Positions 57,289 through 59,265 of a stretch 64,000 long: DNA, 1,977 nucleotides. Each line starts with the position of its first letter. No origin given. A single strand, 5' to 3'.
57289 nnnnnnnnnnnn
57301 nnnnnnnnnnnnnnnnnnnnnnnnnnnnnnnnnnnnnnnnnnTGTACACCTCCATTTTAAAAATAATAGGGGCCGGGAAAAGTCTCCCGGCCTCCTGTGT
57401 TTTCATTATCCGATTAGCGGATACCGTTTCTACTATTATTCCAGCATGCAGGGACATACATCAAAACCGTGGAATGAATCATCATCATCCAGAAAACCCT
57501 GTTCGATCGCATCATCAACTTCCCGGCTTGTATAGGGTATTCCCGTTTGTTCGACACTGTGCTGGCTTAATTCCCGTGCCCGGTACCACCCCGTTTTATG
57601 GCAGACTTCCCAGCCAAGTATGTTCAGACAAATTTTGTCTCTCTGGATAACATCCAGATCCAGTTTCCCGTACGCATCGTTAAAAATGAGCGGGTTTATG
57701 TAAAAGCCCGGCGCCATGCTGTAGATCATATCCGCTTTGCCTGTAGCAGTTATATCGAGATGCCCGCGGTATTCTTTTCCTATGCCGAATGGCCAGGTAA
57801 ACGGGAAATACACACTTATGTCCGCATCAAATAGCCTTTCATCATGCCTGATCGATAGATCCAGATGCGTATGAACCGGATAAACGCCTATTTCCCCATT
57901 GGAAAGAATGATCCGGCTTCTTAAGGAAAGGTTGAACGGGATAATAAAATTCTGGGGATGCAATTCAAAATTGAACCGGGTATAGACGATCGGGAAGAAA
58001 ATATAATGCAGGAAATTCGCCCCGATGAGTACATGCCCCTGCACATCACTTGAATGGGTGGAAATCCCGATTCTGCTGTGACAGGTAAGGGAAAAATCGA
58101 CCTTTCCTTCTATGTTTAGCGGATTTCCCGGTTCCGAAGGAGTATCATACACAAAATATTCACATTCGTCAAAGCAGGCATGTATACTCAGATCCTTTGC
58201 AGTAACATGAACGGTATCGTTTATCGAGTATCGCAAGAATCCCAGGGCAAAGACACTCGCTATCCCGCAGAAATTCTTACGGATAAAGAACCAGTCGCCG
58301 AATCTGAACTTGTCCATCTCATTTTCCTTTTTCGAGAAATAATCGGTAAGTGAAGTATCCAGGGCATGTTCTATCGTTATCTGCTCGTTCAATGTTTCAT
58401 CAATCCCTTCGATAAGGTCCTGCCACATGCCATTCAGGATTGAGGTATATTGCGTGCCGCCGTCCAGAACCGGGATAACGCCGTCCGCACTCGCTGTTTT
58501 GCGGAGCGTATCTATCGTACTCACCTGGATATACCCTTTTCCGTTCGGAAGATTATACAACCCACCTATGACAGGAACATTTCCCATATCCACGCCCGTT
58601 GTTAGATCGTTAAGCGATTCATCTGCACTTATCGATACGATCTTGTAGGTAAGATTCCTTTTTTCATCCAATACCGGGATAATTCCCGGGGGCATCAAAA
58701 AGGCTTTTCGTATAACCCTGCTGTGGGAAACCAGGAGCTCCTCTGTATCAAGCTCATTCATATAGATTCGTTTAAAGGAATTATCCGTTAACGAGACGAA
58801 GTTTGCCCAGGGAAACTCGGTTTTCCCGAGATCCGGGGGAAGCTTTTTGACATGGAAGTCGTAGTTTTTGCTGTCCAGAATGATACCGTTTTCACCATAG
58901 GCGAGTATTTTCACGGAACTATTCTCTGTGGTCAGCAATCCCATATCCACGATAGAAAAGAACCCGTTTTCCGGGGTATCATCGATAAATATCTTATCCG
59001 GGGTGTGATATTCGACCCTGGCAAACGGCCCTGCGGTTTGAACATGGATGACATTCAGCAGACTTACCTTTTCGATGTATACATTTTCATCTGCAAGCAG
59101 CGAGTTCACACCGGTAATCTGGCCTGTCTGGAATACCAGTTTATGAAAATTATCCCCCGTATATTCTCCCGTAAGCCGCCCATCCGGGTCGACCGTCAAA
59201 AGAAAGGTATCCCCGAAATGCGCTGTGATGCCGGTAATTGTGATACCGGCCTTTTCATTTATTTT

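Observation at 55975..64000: Minus-strand cluster of exported proteins: CARDB-repeat protein → 1785-aa tandem beta-sandwich giant with a Cys-ending beta-rich C-terminus → lipoprotein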

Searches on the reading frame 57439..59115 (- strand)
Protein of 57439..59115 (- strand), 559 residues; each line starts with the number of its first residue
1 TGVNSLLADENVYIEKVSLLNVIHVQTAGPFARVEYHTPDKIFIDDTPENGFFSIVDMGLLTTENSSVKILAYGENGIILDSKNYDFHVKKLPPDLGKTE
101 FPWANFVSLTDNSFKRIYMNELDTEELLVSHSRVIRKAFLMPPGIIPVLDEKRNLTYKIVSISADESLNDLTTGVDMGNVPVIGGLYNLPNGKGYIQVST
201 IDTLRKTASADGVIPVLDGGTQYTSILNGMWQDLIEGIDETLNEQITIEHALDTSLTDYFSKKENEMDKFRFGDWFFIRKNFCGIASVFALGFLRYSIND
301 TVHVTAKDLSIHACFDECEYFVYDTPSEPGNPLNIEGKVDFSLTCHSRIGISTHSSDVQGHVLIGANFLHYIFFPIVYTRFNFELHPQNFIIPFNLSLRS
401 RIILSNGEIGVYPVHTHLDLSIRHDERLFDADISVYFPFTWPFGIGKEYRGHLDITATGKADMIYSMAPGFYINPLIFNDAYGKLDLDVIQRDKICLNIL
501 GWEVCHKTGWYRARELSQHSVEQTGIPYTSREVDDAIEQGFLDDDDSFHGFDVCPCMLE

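Call 11: find_homologous_proteins(query=window:57439-58890:-)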
Query window:57439-58890:-: 7078 candidates shared short words with the query, none scored E <= 0.001.

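Call 24: search_protein_representatives(protein=window:57439-59100:-)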
Query: 554 residues. Proteins with E-value up to 0.001 (for the whole library): 29; up to 1e-10: 25; up to 1e-30: 10. The best 29 are listed.
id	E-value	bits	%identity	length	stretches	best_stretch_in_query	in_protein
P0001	0.0e+00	1287.5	100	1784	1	1-554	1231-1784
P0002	2.7e-78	280.4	34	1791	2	104-487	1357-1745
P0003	1.6e-65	238.2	36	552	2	39-235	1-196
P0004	5.0e-58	213.5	33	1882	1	2-531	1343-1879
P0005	2.0e-42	162.0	36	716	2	3-253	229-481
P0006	1.2e-40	156.1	32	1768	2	2-266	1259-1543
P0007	1.6e-40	155.7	30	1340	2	3-213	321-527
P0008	2.9e-40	154.9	32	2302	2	3-213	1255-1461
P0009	1.9e-36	142.2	34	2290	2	4-191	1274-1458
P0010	1.4e-33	132.8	28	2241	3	5-213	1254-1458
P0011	8.8e-30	120.2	30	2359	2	2-213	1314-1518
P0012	2.6e-25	105.5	32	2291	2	5-211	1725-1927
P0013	1.5e-24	102.9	25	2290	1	2-486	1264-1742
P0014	1.4e-23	99.8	30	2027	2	2-210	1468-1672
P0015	3.9e-23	98.3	30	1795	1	2-397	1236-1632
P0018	1.9e-19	86.2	27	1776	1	4-457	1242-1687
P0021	5.1e-15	71.5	28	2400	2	2-201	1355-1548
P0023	1.8e-12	63.1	28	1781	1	2-507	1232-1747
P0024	5.0e-12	61.6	39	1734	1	1-102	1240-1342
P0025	4.8e-11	58.4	28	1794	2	4-210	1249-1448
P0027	3.0e-09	52.5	23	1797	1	5-465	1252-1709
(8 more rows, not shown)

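Call 31: find_homologous_proteins(query=A1, max_evalue=1e-10)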
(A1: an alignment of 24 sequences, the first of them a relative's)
Query A1 (24 sequences) (1784 aa, profile of the alignment): 20 proteins with E <= 1e-10 among 8000 candidates.
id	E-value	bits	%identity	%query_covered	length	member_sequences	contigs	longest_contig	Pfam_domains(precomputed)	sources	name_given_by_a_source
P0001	0.0e+0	1880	100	100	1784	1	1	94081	PF19077.7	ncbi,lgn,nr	ncbi:MAG: hypothetical protein JXB88_12715 [Spirochaetales bacterium]|nr:hypothetical protein [Spiro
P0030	4.3e-215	736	25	12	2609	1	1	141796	PF00353.26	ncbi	-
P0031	7.0e-212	725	27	9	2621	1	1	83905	PF00353.26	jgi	-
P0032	2.8e-211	723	25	12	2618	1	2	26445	PF00353.26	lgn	-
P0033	3.5e-58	215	-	-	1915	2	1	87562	PF16184.12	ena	-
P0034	4.5e-58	215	24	7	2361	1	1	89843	PF01483.28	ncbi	-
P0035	1.3e-56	210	32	4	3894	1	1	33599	PF13229.13,PF17963.8,PF17892.8,PF24619.2,PF17803.8,PF16184.12,PF14252.12,PF05048.20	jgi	jgi:hypothetical protein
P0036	5.7e-53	198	-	-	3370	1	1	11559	PF13715.13,PF13205.13,PF17957.8,PF17802.8,PF00775.28,PF13620.13,PF22904.4,PF17210.10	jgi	jgi:hypothetical protein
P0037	7.8e-49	184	21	21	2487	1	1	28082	PF27332.1,PF21345.4,PF02494.23,PF17957.8,PF13750.13,PF19077.7,PF21223.4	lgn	-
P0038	7.4e-48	181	28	2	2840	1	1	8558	PF01839.30,PF17963.8,PF17892.8,PF17957.8,PF13517.13,PF25275.2,PF18957.7,PF24908.1,PF05345.19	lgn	-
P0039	9.9e-44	168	22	10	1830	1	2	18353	PF27332.1,PF21605.4,PF15418.13,PF01108.24,PF13750.13,PF28570.1,PF16389.12,PF06832.19,PF09028.16,PF22352.3,PF24421.2,PF22433.4,PF09136.17,PF19077.7,PF20164.5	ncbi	-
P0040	1.5e-24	104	26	3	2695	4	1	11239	PF02638.22,PF07705.18,PF24893.1,PF01835.26,PF19077.7,PF13200.13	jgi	-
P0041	1.7e-22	97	-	-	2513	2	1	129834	PF16184.12,PF14252.12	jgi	jgi:hypothetical protein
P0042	1.6e-21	94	30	3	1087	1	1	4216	PF12733.14,PF27332.1,PF13229.13,PF13750.13,PF09136.17,PF19077.7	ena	-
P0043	3.3e-20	90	25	12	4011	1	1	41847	PF13229.13,PF05593.20,PF17957.8,PF25023.2,PF13620.13,PF09136.17,PF00041.28,PF19077.7,PF17936.8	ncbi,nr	ncbi:MAG: RHS repeat-associated core domain-containing protein [Elusimicrobiota bacterium]|nr:RHS re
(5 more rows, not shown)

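Call 41: find_related_loci(query=A3, collection=genome_contigs, flank=10000)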
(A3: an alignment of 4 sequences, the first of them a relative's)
Query A3 (1784 aa) in genome_contigs; peptide patterns used: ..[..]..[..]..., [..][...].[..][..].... (x = any residue, [..] = any of these).
55 stretches matched a pattern, but none encodes a relative of the query by tblastn (E <= 1e-3).

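Call 43: find_encoding_contigs(protein=P0002, flank=10000, max_places=3)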
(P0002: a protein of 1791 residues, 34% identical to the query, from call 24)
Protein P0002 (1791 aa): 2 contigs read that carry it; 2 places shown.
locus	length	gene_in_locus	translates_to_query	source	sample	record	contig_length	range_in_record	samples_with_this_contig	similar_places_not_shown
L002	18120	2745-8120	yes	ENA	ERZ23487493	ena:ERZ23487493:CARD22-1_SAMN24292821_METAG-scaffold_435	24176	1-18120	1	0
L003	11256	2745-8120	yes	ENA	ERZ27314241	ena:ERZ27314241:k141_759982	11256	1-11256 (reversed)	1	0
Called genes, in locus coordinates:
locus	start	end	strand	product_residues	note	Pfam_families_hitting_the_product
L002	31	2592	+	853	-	PF07705:CARDB (weak)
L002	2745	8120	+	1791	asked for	-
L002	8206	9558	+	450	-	-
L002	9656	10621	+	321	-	PF07610:DUF1573, PF22544:HYDIN_VesB_CFA65-like_Ig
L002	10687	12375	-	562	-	PF00664:ABC_membrane, PF00005:ABC_tran, PF02463:SMC_N (faint), PF13304:AAA_21 (faint)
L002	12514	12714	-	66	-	-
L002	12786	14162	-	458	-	PF04055:Radical_SAM, PF13353:Fer4_12, PF13186:SPASM (weak)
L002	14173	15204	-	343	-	-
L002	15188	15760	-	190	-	PF13302:Acetyltransf_3, PF13420:Acetyltransf_4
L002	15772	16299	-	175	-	-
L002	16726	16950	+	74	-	PF00550:PP-binding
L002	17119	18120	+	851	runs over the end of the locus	PF07705:CARDB (faint)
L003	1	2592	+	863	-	?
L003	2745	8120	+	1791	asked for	-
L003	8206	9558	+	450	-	-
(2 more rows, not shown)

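Call 44: find_encoding_contigs(protein=P0004, flank=10000, max_places=3)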
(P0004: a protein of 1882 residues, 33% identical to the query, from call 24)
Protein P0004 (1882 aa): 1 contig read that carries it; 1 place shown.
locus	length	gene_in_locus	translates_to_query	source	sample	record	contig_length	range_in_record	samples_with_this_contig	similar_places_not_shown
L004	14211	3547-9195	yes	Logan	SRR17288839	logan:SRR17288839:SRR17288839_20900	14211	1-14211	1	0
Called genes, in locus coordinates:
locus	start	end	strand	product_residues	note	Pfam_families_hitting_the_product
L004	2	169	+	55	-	?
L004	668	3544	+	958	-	PF07705:CARDB (weak), PF00404:Dockerin_1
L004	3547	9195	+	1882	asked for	PF19077:Big_13 (faint), PF21868:GbpA_D3 (faint)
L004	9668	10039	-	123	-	PF01374:Glyco_hydro_46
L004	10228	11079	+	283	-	PF16226:DUF4885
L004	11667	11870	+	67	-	-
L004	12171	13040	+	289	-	PF10672:Methyltrans_SAM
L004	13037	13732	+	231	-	PF00849:PseudoU_synth_2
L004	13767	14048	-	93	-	PF04456:DUF503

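Call 46: find_encoding_contigs(protein=P0008, flank=10000, max_places=2)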
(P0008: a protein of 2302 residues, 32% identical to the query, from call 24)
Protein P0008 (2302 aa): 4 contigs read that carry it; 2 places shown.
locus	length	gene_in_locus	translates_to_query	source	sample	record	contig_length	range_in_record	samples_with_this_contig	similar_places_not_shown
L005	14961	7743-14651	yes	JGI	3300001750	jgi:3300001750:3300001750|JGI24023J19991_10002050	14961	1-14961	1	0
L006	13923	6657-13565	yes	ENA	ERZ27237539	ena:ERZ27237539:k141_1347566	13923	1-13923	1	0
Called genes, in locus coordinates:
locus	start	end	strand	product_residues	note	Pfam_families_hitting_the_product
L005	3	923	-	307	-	?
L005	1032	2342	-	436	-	-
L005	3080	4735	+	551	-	PF18884:TSP3_bac (weak)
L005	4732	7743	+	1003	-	-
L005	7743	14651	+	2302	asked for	PF19077:Big_13 (faint), PF00135:COesterase (weak), PF07859:Abhydrolase_3 (weak), PF20434:BD-FAE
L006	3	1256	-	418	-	?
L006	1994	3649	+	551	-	PF18884:TSP3_bac (weak)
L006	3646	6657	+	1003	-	-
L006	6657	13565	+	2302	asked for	PF19077:Big_13 (faint), PF00135:COesterase (weak), PF07859:Abhydrolase_3 (weak), PF20434:BD-FAE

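Call 47: find_encoding_contigs(protein=P0018, flank=10000, max_places=2)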
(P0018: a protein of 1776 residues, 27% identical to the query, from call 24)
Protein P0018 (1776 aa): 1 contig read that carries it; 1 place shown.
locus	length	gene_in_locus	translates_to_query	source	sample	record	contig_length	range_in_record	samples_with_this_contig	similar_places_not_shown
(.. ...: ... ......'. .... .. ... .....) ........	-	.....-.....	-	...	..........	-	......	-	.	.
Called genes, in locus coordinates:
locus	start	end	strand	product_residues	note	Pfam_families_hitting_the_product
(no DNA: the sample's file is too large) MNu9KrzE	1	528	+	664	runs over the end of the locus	-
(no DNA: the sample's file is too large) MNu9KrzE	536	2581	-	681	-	PF00413:Peptidase_M10, PF11617:Cu-binding_MopE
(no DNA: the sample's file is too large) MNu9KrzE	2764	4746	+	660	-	-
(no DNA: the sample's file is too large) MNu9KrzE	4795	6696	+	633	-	PF12770:CHAT (weak)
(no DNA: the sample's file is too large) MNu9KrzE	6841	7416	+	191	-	-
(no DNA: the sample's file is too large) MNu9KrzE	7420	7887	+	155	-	-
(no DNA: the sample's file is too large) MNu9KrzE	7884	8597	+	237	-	-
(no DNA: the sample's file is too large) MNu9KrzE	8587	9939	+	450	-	-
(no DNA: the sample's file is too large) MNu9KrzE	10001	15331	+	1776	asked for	PF19077:Big_13 (faint)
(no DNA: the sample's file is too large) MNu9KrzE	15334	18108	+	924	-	-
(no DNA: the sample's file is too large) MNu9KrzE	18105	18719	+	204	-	-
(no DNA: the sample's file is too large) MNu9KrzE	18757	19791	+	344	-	PF11617:Cu-binding_MopE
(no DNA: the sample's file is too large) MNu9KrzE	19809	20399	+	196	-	-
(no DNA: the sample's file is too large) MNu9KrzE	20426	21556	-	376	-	-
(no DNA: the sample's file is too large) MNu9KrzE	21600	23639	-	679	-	PF01433:Peptidase_M1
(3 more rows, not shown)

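Call 48: predict_structure(alignment_id=A2)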
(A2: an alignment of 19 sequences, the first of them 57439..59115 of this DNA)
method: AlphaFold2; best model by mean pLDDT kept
length: 559 residues; sequences in the alignment: 19
mean_pLDDT: 77.3   pTM: 0.65
mean pLDDT of the five models: 77.3, 76.3, 75.9, 73.4, 72.6
residues with pLDDT >= 90: 130; 70-90: 285; 50-70: 95; < 50: 49
segments of 3 or more residues with pLDDT < 50: 254-283, 543-559
pLDDT, mean of each block of 10 residues (from residue 1): 86 92 88 92 89 92 93 92 92 81 86 78 87 86 85 85 64 85 84 78 81 71 72 71 54 46 35 39 58 75 70 66 62 72 82 85 77 80 90 88 73 85 92 83 87 92 76 73 89 87 86 71 81 83 47 35
secondary structure, 60 per line:
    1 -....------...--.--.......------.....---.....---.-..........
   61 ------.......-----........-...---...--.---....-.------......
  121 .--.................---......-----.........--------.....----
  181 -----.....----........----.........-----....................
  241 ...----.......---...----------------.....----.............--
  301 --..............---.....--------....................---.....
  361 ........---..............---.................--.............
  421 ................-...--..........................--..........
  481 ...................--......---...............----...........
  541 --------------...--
elements in order: E2-5 E12-14 E20-26 E33-37 E41-45 E51-57 E67-73 E79-86 E88-90 H103-106 E115-118 H124-140 E144-149 E155-163 E172-176 E186-190 E195-202 E207-215 H221-243 H248-254 E277-281 E286-298 E303-316 E320-324 E333-352 E356-368 E372-385 E389-405 E408-436 E443-468 E471-499 E502-507 E511-525 H530-540

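Call 54: search_protein_families(library=pfam, proteins=[L005:3080-4735:+, L005:4732-7743:+, L002:9656-10621:+], max_evalue=0.01)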
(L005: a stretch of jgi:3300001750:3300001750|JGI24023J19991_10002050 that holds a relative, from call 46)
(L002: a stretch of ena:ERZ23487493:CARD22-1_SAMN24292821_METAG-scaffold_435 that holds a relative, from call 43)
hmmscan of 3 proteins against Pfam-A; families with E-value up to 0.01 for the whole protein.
L005:3080-4735:+ (551 aa): 1 family
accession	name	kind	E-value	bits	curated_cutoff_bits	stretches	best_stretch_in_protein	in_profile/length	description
PF18884.5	TSP3_bac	-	7.2e-06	26.2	25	1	348-369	1-22/22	Bacterial TSP3 repeat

L005:4732-7743:+ (1003 aa): 1 family
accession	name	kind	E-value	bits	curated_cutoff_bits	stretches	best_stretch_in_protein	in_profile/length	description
PF07705.17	CARDB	-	9.3e-12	45.5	22.7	1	448-531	6-89/101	CARDB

L002:9656-10621:+ (321 aa): 2 families
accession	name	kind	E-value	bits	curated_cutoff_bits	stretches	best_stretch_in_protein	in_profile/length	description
PF07610.17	DUF1573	-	1.6e-18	67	26.1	1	25-121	1-96/98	Protein of unknown function (DUF1573)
PF22544.2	HYDIN_VesB_CFA65-like_Ig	-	4.1e-12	46.6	25.5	1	23-116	1-96/100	HYDIN/CFA65/VesB-like, Ig-like domain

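Call 58: search_solved_structures(query=A2, max_evalue=1)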
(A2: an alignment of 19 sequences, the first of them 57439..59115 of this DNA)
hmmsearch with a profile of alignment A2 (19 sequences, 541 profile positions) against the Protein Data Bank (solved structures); distinct sequences matched with E-value up to 1: 0.

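Call 59: search_solved_structures(query=A1, max_evalue=0.01)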
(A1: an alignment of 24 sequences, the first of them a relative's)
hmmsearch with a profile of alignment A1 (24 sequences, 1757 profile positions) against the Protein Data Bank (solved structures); distinct sequences matched with E-value up to 0.01: 1.
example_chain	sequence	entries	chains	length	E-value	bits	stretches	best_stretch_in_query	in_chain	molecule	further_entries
6nz0_Z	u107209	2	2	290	0.0014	19.4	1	814-928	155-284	Dyslexia-associated protein KIAA0319-like protein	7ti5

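Call 63: list_cluster_members(proteins=[P0002, P0004, P0006, P0008, P0011, P0012, P0015, P0018, P0023, P0025])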
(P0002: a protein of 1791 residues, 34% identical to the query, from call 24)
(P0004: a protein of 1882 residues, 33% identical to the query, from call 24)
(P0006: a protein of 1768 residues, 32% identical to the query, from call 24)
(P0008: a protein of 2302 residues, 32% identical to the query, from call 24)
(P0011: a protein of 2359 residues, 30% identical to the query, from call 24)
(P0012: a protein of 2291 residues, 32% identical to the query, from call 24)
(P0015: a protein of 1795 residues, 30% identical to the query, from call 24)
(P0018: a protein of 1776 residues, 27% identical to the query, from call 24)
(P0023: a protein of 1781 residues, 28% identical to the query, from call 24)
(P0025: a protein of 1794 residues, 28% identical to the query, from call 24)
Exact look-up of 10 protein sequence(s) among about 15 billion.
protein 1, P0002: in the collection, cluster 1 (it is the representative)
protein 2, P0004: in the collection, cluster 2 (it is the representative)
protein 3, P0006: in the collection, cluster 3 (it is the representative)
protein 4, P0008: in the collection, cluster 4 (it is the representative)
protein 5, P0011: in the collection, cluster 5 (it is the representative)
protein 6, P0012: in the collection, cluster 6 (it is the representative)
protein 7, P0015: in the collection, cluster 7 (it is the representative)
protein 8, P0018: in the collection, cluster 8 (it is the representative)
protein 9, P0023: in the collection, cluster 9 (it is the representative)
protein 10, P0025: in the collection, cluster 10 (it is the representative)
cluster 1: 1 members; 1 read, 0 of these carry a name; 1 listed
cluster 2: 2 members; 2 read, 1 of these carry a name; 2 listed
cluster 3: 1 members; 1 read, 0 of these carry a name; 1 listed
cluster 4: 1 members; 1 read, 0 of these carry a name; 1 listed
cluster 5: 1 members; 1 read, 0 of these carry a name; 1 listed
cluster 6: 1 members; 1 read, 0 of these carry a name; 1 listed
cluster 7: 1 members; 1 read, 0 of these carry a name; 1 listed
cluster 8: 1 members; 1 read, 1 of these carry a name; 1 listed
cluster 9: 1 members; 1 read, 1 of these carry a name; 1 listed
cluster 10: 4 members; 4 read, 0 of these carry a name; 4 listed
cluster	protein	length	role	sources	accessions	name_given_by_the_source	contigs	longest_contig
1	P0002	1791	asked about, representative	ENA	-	-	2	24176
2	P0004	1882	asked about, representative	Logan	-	-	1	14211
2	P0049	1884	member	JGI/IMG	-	hypothetical protein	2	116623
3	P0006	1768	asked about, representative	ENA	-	-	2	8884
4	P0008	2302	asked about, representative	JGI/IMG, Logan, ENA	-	-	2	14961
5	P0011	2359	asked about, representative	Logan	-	-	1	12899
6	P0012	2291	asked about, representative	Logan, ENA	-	-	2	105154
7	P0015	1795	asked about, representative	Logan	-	-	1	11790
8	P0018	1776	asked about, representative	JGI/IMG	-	hypothetical protein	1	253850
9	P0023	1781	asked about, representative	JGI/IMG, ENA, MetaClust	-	\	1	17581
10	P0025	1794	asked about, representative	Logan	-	-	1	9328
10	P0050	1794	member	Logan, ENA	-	-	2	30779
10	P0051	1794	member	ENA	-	-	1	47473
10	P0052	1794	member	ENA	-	-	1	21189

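Call 67: search_protein_families(library=pfam, alignment_id=A1, max_evalue=0.01)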
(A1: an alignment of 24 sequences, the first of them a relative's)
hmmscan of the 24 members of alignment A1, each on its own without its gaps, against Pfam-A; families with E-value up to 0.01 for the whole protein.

A. member 1, P0001 (1784 aa): 1 family
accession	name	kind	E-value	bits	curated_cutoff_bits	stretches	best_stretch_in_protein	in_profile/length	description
PF19077.6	Big_13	-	6.1e-06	27.1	27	0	739-778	53-94/102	Bacterial Ig-like domain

B. families by the number of members that match (of 24 scanned): 22 families
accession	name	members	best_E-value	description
PF19077.6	Big_13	20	1.2e-11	Bacterial Ig-like domain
PF20434.5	BD-FAE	6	6.1e-18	BD-FAE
PF07859.19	Abhydrolase_3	6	5.3e-12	alpha/beta hydrolase fold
PF00135.34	COesterase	5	2.6e-09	Carboxylesterase family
PF04234.18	CopC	3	1.1e-06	CopC domain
PF00326.27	Peptidase_S9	3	1e-05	Prolyl oligopeptidase family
PF00561.26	Abhydrolase_1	3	7.3e-05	alpha/beta hydrolase fold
PF22352.2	K319L-like_PKD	3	0.0012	K319L-like, PKD domain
PF09136.16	Glucodextran_B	2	2e-05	Glucodextranase, domain B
PF13750.12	Big_3_3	2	0.004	Bacterial Ig-like domain (group 3)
PF13540.12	RCC1_2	1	2.1e-42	Regulator of chromosome condensation (RCC1) repeat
PF25390.1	WD40_RLD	1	4.4e-42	RCC1-like domain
PF00415.24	RCC1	1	2.3e-14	Regulator of chromosome condensation (RCC1) repeat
PF07705.17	CARDB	1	2.4e-05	CARDB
PF23157.1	DUF7055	1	0.00035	Domain of unknown function (DUF7055)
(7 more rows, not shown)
